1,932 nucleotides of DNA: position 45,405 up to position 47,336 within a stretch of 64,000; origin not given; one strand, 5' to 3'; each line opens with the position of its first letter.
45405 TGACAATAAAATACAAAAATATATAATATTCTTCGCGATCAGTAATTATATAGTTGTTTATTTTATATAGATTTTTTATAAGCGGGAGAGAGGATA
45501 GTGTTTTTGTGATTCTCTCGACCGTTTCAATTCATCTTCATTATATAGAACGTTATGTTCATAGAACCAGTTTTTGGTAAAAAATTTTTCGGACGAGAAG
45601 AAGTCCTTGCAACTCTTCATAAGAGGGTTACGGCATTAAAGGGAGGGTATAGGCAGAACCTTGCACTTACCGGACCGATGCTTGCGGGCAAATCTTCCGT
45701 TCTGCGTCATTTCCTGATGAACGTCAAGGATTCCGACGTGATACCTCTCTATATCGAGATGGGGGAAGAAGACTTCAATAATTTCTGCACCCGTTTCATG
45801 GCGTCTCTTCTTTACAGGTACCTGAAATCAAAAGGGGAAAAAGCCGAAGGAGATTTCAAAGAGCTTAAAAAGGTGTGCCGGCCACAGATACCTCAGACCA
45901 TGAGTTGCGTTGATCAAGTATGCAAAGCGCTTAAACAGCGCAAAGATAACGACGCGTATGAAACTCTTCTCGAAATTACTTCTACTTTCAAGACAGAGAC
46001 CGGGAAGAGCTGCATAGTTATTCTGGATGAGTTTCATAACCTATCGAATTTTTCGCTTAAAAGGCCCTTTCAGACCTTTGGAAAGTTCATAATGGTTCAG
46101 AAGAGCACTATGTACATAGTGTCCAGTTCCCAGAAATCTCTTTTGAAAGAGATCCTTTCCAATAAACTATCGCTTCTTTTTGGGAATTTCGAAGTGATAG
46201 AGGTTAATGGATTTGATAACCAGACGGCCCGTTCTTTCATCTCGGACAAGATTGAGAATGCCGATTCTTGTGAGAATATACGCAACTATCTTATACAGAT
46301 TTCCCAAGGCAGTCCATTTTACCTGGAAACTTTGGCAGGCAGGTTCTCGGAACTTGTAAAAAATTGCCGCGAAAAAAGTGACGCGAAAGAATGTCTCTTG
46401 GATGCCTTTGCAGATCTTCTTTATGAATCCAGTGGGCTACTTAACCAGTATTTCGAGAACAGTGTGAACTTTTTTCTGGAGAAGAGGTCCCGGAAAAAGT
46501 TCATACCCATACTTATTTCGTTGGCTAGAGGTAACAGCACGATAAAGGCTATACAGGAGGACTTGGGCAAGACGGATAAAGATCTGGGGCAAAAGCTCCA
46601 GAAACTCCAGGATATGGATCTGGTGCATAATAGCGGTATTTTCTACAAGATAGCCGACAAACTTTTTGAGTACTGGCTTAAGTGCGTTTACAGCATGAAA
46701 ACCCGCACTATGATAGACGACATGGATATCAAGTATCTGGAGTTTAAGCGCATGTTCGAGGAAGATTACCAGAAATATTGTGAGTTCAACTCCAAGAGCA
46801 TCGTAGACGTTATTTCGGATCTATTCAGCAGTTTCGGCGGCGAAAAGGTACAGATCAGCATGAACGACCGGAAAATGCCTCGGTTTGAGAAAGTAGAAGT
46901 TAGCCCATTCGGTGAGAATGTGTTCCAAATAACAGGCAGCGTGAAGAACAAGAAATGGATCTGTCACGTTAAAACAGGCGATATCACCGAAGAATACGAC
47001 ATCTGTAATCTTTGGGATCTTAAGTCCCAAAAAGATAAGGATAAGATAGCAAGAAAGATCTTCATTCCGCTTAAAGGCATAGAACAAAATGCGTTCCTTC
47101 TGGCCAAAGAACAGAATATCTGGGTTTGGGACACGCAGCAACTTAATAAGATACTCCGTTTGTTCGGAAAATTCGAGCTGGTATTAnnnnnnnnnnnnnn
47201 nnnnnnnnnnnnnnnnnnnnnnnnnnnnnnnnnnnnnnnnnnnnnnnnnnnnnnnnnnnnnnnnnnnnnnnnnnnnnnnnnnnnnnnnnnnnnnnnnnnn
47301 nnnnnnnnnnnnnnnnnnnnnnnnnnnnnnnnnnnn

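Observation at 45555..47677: Translationally coupled PF01637-type AAA ATPase (with unassigned nuclease-like C-terminus) plus metallophosphoesterase in an accessory-looking insertion: candidate undescribed defence-like module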

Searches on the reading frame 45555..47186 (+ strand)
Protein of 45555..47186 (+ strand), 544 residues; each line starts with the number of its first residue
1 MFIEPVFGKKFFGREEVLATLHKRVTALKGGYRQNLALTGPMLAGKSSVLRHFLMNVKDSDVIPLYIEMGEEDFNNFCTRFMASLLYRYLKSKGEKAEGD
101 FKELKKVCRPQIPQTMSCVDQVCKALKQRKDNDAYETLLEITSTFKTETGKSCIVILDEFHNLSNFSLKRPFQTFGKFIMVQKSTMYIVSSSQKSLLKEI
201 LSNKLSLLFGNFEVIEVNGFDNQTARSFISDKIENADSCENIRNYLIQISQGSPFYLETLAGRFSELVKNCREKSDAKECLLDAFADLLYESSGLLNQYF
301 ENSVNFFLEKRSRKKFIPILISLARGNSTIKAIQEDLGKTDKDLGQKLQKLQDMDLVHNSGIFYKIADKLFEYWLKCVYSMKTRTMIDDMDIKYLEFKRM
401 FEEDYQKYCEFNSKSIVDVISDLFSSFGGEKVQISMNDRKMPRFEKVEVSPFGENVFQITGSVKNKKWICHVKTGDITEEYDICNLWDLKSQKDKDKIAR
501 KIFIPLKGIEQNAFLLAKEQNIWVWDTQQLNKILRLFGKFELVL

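Call 3: search_protein_families(library=pfam, proteins=[window:45555-47186:+], max_evalue=0.01)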
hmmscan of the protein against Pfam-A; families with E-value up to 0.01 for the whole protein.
window:45555-47186:+ (544 aa): 6 families
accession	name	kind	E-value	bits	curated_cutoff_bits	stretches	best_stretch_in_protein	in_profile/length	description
PF01637.24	ATPase_2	-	1.5e-10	41.7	33.2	1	11-259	1-224/225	ATPase domain predominantly from Archaea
PF13191.12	AAA_16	-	8.5e-09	36.6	32.6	1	10-169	1-150/167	AAA ATPase domain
PF13401.12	AAA_22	-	7.3e-05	23.5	27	1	32-169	4-102/130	AAA domain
PF20703.3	nSTAND1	-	0.00014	22.1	27.1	1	10-146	15-148/379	Novel STAND NTPase 1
PF05621.17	TniB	-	0.0052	16.7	22.4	0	15-58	17-60/189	Bacterial TniB protein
PF06733.21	DEAD_2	-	0.0083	16.2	21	0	135-166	125-158/172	DEAD_2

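Call 4: search_protein_families(library=padloc, proteins=[window:45555-47186:+], max_evalue=0.1)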
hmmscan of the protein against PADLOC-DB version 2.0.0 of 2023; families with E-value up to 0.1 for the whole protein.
window:45555-47186:+ (544 aa): 1 family
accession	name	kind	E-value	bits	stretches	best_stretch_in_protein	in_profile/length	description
PDLC00075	GajA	-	0.0064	13.1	1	21-81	10-69/536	AAA ATPase domain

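Call 5: search_protein_families(library=ncbifam, proteins=[window:45555-47186:+], max_evalue=0.01)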
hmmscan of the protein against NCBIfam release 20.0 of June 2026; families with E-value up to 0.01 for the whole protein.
window:45555-47186:+ (544 aa): 0 families

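Call 6: find_homologous_proteins(query=window:45555-47186:+, max_evalue=0.001)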
Query window:45555-47186:+ (544 aa): 1087 proteins with E <= 0.001 among 8000 candidates; the best 120 are listed.
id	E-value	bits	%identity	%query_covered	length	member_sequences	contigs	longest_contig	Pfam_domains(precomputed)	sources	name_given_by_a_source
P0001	0.0e+0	1208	99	100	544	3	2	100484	PF01637.25,PF13191.13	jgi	jgi:Cdc6-like AAA superfamily ATPase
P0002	0.0e+0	1111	90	100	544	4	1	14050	PF01637.25,PF13191.13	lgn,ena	-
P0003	5.7e-275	931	76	100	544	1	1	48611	PF01637.25,PF13191.13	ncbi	ncbi:MAG: ATP-binding protein [Candidatus Omnitrophota bacterium]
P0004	5.1e-274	928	76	100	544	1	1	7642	PF01637.25,PF13191.13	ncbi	ncbi:ATP-binding protein [Candidatus Omnitrophota bacterium]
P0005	1.2e-273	927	75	100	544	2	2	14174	PF13173.13,PF01637.25,PF13191.13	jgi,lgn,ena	jgi:hypothetical protein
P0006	3.0e-273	926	75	100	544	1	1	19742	PF13173.13,PF01637.25,PF13191.13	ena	-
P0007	9.1e-271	917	74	100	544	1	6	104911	PF13173.13,PF01637.25,PF13191.13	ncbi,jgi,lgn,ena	-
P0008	6.2e-268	908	73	100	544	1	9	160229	PF01637.25,PF13191.13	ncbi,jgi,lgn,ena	-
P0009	1.8e-267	907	74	100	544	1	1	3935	PF01637.25,PF13191.13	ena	-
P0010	1.3e-266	904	72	100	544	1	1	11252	PF01637.25,PF13191.13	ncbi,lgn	-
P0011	3.3e-265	899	72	100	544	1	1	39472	PF01637.25,PF13191.13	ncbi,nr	ncbi:MAG: ATP-binding protein [Candidatus Omnitrophota bacterium]|nr:ATP-binding protein [Candidatus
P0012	3.3e-264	896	72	100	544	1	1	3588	PF01637.25,PF13191.13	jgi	-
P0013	4.1e-262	889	71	100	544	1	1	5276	PF01637.25,PF13191.13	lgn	-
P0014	8.6e-262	888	69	100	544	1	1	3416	PF01637.25,PF13191.13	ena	-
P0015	4.7e-261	885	69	100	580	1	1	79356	PF01637.25,PF13191.13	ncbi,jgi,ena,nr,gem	ncbi:MAG: hypothetical protein DRP85_04705 [Candidatus Makaraimicrobium thalassicum]|nr:MAG: hypothe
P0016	5.8e-260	882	72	100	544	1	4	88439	PF01637.25,PF13191.13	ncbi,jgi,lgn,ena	-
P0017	2.7e-252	856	68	100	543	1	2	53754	PF01637.25,PF13191.13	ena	-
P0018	3.9e-252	856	69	100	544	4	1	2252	PF01637.25,PF13191.13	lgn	-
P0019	7.7e-252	855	69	100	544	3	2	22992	PF01637.25,PF13191.13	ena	-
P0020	7.8e-251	852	68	100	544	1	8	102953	PF01637.25,PF13191.13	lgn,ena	-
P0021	4.3e-250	849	69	100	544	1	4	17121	PF01637.25,PF13191.13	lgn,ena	-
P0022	4.7e-250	849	68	100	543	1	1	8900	PF13173.13,PF01637.25,PF13191.13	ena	-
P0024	8.9e-246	835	68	100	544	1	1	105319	PF01637.25,PF13191.13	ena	-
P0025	4.4e-245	833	68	100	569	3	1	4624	PF01637.25,PF13191.13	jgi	-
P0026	4.9e-245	833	68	100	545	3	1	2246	PF13173.13,PF01637.25,PF13191.13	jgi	-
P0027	1.1e-243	828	66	100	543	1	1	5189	PF01637.25,PF13191.13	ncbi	ncbi:MAG: ATP-binding protein [Candidatus Omnitrophota bacterium]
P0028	1.6e-243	828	66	100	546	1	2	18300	PF13173.13,PF01637.25,PF13191.13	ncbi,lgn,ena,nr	ncbi:MAG: ATP-binding protein [Candidatus Omnitrophica bacterium]|nr:ATP-binding protein [Candidatus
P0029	5.4e-242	822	65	100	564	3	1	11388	PF01637.25,PF13191.13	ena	-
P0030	6.6e-242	822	67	100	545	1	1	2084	PF01637.25,PF13191.13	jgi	jgi:hypothetical protein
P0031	3.6e-241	820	67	100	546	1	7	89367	PF01637.25,PF13191.13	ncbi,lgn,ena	ncbi:MAG: ATP-binding protein [Candidatus Omnitrophota bacterium]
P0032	4.8e-241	819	68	100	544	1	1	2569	PF01637.25,PF13191.13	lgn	-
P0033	6.4e-241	819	64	100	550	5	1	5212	PF01637.25,PF13191.13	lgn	-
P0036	1.4e-238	811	65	100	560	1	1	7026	PF01637.25,PF13191.13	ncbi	-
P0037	2.3e-238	811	66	100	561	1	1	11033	PF01637.25,PF13191.13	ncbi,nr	ncbi:MAG: ATP-binding protein [Candidatus Tantalella remota]|nr:ATP-binding protein [Candidatus Tant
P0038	3.4e-238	810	66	100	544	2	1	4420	PF01637.25,PF13191.13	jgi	-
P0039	2.4e-237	807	66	100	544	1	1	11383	PF01637.25,PF13191.13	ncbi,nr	ncbi:MAG: ATP-binding protein [Candidatus Omnitrophica bacterium]|nr:ATP-binding protein [Candidatus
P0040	4.9e-237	806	66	100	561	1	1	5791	PF01637.25,PF13191.13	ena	-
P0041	9.4e-236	802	65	100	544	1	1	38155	PF01637.25,PF13191.13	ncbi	ncbi:MAG: ATP-binding protein [Candidatus Omnitrophota bacterium]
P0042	1.4e-235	801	64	100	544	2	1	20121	PF01637.25,PF13191.13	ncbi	-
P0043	7.1e-235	799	64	100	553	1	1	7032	PF13401.13,PF01637.25,PF13191.13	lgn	-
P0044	1.5e-234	798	65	100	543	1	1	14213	PF01637.25,PF13191.13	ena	-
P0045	2.6e-234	797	64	100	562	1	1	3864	PF01637.25,PF13191.13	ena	-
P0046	5.5e-233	793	64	100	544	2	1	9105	PF01637.25,PF13191.13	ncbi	-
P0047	1.0e-232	792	64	100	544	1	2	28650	PF01637.25,PF13191.13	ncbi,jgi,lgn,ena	-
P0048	1.7e-232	791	63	100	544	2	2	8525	PF01637.25,PF13191.13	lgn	-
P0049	3.3e-232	790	64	100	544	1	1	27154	PF01637.25,PF13191.13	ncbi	-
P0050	3.3e-231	787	63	100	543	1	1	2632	PF01637.25,PF13191.13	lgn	-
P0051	9.6e-231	785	62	100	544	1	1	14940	PF01637.25,PF13191.13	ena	-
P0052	1.0e-229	782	63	100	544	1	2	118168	PF01637.25,PF13191.13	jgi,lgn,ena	-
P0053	1.3e-229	782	63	100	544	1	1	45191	PF01637.25,PF13191.13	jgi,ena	-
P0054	2.6e-229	781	62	100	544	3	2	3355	PF01637.25,PF13191.13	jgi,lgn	jgi:AAA+ ATPase superfamily predicted ATPase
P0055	3.9e-229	780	65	100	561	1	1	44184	PF01637.25,PF13191.13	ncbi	ncbi:MAG: ATP-binding protein [Candidatus Omnitrophota bacterium]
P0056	6.5e-229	779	63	100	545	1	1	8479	PF13173.13,PF01637.25,PF13191.13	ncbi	ncbi:MAG: ATP-binding protein [Candidatus Omnitrophota bacterium]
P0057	7.1e-229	779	64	100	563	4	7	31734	PF01637.25,PF13191.13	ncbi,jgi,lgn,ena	-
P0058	1.1e-228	779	64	100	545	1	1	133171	PF01637.25,PF13191.13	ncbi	ncbi:MAG: ATP-binding protein [Candidatus Omnitrophota bacterium]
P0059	7.7e-226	769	63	100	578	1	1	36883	PF13173.13,PF01637.25,PF13191.13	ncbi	ncbi:MAG: ATP-binding protein [Candidatus Omnitrophota bacterium]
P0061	2.9e-225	767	61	100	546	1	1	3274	PF01637.25,PF13191.13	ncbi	-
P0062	3.0e-225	767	61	100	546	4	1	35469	PF13173.13,PF01637.25,PF13191.13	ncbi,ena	-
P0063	5.6e-225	766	63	100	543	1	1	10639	PF01637.25,PF13191.13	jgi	jgi:AAA+ ATPase superfamily predicted ATPase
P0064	9.9e-225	766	62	100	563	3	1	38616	PF13173.13,PF01637.25,PF13191.13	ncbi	ncbi:MAG: ATP-binding protein [Candidatus Omnitrophota bacterium]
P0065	1.4e-223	762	61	100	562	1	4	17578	PF01637.25,PF13191.13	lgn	-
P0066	3.2e-223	761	62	100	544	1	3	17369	PF01637.25,PF13191.13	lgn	-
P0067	3.3e-223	761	62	100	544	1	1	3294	PF01637.25,PF13191.13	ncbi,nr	ncbi:MAG: hypothetical protein GF392_00310 [Candidatus Omnitrophica bacterium]|nr:hypothetical prote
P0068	5.5e-223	760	62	100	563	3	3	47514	PF01637.25,PF13191.13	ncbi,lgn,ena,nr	ncbi:MAG: ATP-binding protein [Candidatus Omnitrophica bacterium]|nr:ATP-binding protein [Candidatus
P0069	6.4e-223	760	62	100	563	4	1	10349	PF01637.25,PF13191.13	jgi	-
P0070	2.5e-222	758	62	100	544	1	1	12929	PF01637.25,PF13191.13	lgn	-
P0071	1.8e-221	755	60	100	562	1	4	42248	PF01637.25,PF13191.13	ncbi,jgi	jgi:AAA+ ATPase superfamily predicted ATPase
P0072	4.9e-221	753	61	100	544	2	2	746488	PF01637.25,PF13191.13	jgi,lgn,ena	-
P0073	7.8e-218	743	60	100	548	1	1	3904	PF13173.13,PF01637.25,PF13191.13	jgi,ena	-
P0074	1.5e-217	742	61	100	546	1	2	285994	PF13173.13,PF01637.25,PF13191.13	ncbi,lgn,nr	ncbi:MAG: ATP-binding protein [Candidatus Omnitrophica bacterium]|nr:ATP-binding protein [Candidatus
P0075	6.2e-216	736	59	100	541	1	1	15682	PF01637.25,PF13191.13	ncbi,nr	ncbi:MAG: AAA family ATPase [Candidatus Omnitrophica bacterium]|nr:AAA family ATPase [Candidatus Omn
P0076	3.3e-215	734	59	100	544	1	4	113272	PF01637.25,PF13191.13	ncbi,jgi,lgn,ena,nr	ncbi:MAG TPA: ATP-binding protein [Candidatus Omnitrophota bacterium]|nr:ATP-binding protein [Candid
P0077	3.9e-215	734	60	100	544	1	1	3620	PF01637.25,PF13191.13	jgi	jgi:hypothetical protein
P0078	5.0e-214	730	59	100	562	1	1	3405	PF01637.25,PF13191.13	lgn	-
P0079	3.9e-213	727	60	100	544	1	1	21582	PF13173.13,PF01637.25,PF13191.13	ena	-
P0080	7.0e-213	726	58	100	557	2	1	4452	PF13173.13,PF01637.25,PF13191.13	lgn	-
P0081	3.8e-212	724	61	95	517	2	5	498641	PF01637.25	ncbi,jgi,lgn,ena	-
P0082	1.5e-211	722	59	100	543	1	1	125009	PF13173.13,PF01637.25,PF13191.13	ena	-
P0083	2.2e-210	718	58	100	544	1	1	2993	PF01637.25,PF13191.13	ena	-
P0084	2.9e-209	715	59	100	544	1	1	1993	PF01637.25,PF13191.13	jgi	jgi:ATPase domain predominantly from Archaea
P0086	8.5e-209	713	59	100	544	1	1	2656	PF01637.25,PF13191.13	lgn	-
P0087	2.8e-208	711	58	100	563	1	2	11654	PF13173.13,PF01637.25,PF13191.13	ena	-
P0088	2.7e-206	705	56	100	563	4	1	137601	PF13173.13,PF01637.25,PF13191.13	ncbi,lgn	-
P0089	4.6e-206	704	57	100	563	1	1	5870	PF13173.13,PF01637.25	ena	-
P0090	1.0e-205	703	57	100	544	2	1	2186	PF13173.13,PF01637.25,PF13191.13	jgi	-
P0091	1.6e-204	699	56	100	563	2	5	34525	PF13173.13,PF01637.25,PF13191.13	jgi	jgi:hypothetical protein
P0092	2.0e-204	698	57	100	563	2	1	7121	PF13173.13,PF01637.25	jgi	jgi:hypothetical protein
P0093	4.5e-204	697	56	100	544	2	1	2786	PF01637.25,PF13191.13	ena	-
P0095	1.7e-200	686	55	100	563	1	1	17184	PF13173.13,PF01637.25,PF13191.13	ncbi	-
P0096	1.1e-199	683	56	100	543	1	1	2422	PF13173.13,PF01637.25,PF13191.13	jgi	jgi:AAA+ ATPase superfamily predicted ATPase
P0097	3.4e-198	678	56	100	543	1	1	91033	PF01637.25,PF13191.13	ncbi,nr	ncbi:MAG: ATP-binding protein [Candidatus Omnitrophica bacterium]|nr:ATP-binding protein [Candidatus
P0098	8.5e-198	677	56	100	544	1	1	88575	PF13173.13,PF01637.25,PF13191.13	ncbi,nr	ncbi:MAG: ATP-binding protein [Candidatus Omnitrophica bacterium]|nr:ATP-binding protein [Candidatus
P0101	1.1e-192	660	54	100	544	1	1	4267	PF01637.25,PF13191.13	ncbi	-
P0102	2.1e-187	642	54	100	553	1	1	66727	PF01637.25,PF13191.13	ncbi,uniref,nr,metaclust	ncbi:ATPase domain protein, prokaryote domain protein [Candidatus Omnitrophus magneticus]|uniref:ATP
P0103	1.6e-185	636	75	69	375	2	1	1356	PF01637.25,PF13191.13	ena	-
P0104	8.9e-185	634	55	92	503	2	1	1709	PF01637.25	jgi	jgi:hypothetical protein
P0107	9.7e-164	564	81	57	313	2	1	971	PF13173.13,PF13401.13,PF01637.25,PF13191.13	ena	-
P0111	1.2e-152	528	46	100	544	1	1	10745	PF01637.25,PF13191.13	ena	-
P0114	3.4e-147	510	46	99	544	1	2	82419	PF01637.25,PF13191.13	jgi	-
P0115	1.4e-145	504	45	100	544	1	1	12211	PF01637.25,PF13191.13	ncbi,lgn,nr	ncbi:MAG: ATP-binding protein [Candidatus Omnitrophica bacterium]|nr:ATP-binding protein [Candidatus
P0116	1.3e-144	501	44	100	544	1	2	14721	PF01637.25,PF13191.13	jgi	-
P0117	2.6e-144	500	44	100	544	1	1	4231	PF01637.25,PF13191.13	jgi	jgi:AAA+ ATPase superfamily predicted ATPase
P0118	9.4e-144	498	43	100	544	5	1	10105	PF01637.25,PF13191.13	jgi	-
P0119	4.6e-143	496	44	100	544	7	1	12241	PF01637.25,PF13191.13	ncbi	-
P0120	6.3e-143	496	44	100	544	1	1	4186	PF01637.25,PF13191.13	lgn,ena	-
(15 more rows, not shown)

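Call 8: find_related_loci(query=A1, collection=genome_contigs, flank=6000)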
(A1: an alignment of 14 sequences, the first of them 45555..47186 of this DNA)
Query A1 (544 aa) in genome_contigs; peptide patterns used: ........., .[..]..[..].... (x = any residue, [..] = any of these).
599 stretches matched a pattern (row limit reached: there are more); 579 encode a relative of the query (tblastn E <= 1e-3); the best 80 are kept; 80 distinct loci.
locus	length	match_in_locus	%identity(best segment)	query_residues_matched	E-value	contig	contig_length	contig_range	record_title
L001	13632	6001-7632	76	1-544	0e+0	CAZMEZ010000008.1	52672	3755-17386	MAG TPA_asm: uncultured Planctomycetia bacterium isolate SRP141376_co1_78 genome assembly, contig: NODE_1609_length_5267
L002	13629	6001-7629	73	1-543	0e+0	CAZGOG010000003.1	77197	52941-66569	MAG TPA_asm: uncultured Planctomycetia bacterium isolate binchicken_co334_259 genome assembly, contig: NODE_439_length_7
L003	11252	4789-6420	72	1-544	0e+0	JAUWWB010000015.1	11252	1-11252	MAG: Candidatus Omnitrophota bacterium isolate CSMAG_2647 CSMAG_2647_k127_2611355_length_11252_cov_11.3267, whole genome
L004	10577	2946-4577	72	1-544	0e+0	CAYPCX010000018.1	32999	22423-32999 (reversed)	MAG TPA_asm: uncultured Planctomycetia bacterium isolate binchicken_co334_60 genome assembly, contig: NODE_2164_length_3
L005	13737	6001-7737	69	1-543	0e+0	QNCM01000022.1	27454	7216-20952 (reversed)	MAG: Candidatus Makaraimicrobium thalassicum isolate B134_G9 B134_Guay9_scaffold_00669, whole genome shotgun sequence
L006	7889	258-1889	69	1-544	0e+0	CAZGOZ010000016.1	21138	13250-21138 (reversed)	MAG TPA_asm: uncultured Planctomycetia bacterium isolate binchicken_co332_45 genome assembly, contig: NODE_373_length_21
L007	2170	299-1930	69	1-544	0e+0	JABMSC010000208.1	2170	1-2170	MAG: Candidatus Omnitrophota bacterium isolate bin.644 k141_6515648, whole genome shotgun sequence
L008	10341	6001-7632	69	1-544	0e+0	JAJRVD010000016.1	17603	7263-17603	MAG: Candidatus Omnitrophota bacterium isolate Dive96_bin10.280 k141_1049466, whole genome shotgun sequence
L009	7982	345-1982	66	1-544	0e+0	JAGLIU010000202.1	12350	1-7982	MAG: Candidatus Omnitrophota bacterium isolate RS_3_17 ROV157_3.bin.17.fa_202, whole genome shotgun sequence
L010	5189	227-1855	66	1-544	0e+0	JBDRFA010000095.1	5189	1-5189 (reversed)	MAG: Candidatus Omnitrophota bacterium isolate MEGAHIT-group-1.343 k141_8203498, whole genome shotgun sequence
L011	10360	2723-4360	67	1-544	0e+0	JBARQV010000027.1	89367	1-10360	MAG: Candidatus Omnitrophota bacterium isolate MFD13425_ilm_asm_bin19 k127_214439, whole genome shotgun sequence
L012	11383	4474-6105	66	1-544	0e+0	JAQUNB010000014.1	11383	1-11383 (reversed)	MAG: Candidatus Omnitrophota bacterium isolate STD1_168 NODE_15682_length_11383_cov_2.977257_Sandtown_D1, whole genome s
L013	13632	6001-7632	66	1-543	0e+0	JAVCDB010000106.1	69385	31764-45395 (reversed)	MAG: Candidatus Aadella gelida isolate MAG_3300035698_848 Ga0374944_516701, whole genome shotgun sequence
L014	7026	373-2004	65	1-544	0e+0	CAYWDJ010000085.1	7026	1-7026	MAG TPA_asm: uncultured Planctomycetia bacterium isolate binchicken_co181_210 genome assembly, contig: NODE_23293_length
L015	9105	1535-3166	64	1-544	0e+0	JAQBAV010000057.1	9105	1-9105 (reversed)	MAG: Candidatus Omnitrophota bacterium isolate MAG_328_bin-15 328_bin-15_ctg-057, whole genome shotgun sequence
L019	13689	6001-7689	64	1-544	0e+0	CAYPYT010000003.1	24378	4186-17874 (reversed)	MAG TPA_asm: uncultured Planctomycetia bacterium isolate SRP178699_co1_477 genome assembly, contig: NODE_2352_length_243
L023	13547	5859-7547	62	1-544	0e+0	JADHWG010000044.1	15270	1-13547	MAG: Candidatus Omnitrophota bacterium isolate BS750m-G21 BS-750m-C6462, whole genome shotgun sequence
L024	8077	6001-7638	61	1-544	0e+0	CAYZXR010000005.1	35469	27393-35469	MAG TPA_asm: uncultured Planctomycetia bacterium isolate binchicken_co181_45 genome assembly, contig: NODE_1535_length_3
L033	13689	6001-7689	56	1-544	0e+0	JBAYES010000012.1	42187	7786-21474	MAG: Candidatus Omnitrophota bacterium isolate SO_2016_CLC_T2_83 scaffold00364_PH3_Jul20_2016, whole genome shotgun sequ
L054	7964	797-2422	42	1-544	1e-133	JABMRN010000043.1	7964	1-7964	MAG: Candidatus Omnitrophota bacterium isolate bin.93 k141_993326, whole genome shotgun sequence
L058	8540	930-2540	40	1-539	3e-125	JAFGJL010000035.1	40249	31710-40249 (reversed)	MAG: Candidatus Omnitrophota bacterium isolate Zod_Metabat.276 k87_8175264, whole genome shotgun sequence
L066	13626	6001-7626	38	1-544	9e-120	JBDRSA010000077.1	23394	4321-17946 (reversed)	MAG: Candidatus Omnitrophota bacterium isolate MEGAHIT-group-3.119 k141_165341, whole genome shotgun sequence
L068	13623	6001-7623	38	1-543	4e-119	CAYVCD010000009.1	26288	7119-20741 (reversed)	MAG TPA_asm: uncultured Planctomycetia bacterium isolate SRP178699_co1_431 genome assembly, contig: NODE_2059_length_262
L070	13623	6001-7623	39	1-543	1e-118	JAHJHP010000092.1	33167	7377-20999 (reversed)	MAG: Candidatus Omnitrophota bacterium isolate Modern_marine_planktonic.mb.39 Modern_marine_plan.mb.39_k141_854503, whol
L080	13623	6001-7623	37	1-543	2e-117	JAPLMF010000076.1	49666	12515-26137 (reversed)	MAG: Candidatus Omnitrophota bacterium isolate LacPavin_0419_WC70L_MAG_47_7 LacPavin_0419_WC70L_scaffold_148022, whole g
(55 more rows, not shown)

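Call 13: search_solved_structures(query=A2, max_evalue=1, show_alignments=2)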
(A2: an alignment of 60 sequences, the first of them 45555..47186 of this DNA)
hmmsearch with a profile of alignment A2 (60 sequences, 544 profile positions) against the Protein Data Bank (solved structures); distinct sequences matched with E-value up to 1: 0.
